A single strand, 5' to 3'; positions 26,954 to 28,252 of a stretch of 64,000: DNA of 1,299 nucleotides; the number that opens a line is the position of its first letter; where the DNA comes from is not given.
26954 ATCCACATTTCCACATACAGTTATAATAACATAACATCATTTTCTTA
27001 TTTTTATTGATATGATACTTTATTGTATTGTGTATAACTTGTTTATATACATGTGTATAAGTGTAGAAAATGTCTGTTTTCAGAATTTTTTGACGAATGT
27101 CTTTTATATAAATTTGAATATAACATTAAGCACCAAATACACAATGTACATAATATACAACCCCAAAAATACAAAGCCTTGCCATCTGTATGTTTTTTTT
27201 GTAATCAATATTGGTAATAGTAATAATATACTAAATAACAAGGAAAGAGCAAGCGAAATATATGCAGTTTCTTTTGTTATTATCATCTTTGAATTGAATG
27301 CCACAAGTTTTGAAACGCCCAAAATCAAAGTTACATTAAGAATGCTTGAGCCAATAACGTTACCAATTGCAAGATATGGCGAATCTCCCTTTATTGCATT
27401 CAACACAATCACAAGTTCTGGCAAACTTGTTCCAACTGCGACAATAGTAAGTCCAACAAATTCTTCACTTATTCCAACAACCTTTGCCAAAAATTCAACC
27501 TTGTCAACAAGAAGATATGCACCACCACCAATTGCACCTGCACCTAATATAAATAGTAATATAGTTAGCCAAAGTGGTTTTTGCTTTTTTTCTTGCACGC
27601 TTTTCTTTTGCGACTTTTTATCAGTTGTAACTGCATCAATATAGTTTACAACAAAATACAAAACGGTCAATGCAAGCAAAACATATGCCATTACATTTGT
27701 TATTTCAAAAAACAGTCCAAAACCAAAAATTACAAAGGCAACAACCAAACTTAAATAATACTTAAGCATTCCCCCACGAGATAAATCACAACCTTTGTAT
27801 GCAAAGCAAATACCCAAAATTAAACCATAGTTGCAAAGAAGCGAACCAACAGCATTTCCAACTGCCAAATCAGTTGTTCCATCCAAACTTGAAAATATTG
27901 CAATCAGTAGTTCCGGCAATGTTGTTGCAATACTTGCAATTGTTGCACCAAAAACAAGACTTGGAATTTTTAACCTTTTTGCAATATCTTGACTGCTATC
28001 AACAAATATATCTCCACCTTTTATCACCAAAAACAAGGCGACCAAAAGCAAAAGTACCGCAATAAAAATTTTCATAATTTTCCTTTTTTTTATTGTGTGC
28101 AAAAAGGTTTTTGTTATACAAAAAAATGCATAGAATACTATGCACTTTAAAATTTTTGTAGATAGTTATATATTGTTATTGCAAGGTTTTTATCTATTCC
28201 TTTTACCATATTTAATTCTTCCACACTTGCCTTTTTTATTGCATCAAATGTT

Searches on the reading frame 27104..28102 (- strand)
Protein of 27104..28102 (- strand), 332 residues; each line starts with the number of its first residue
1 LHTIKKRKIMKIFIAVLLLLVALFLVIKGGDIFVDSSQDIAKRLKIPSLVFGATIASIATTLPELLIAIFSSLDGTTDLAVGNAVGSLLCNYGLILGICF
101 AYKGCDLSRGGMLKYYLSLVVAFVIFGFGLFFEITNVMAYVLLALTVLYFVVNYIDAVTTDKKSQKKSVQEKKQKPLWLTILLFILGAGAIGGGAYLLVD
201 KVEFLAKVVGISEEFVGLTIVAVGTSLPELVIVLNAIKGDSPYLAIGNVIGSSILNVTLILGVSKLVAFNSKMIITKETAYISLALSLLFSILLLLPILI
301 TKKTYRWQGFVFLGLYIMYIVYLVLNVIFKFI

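Call 24: search_protein_families(library=pfam, proteins=[window:27104-28102:-], max_evalue=0.00001)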
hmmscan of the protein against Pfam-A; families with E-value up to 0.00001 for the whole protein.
window:27104-28102:- (332 aa): 1 family
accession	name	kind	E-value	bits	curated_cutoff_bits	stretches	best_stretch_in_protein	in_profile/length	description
PF01699.29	Na_Ca_ex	-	3.4e-48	163.9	24.9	2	181-324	3-150/151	Sodium/calcium exchanger protein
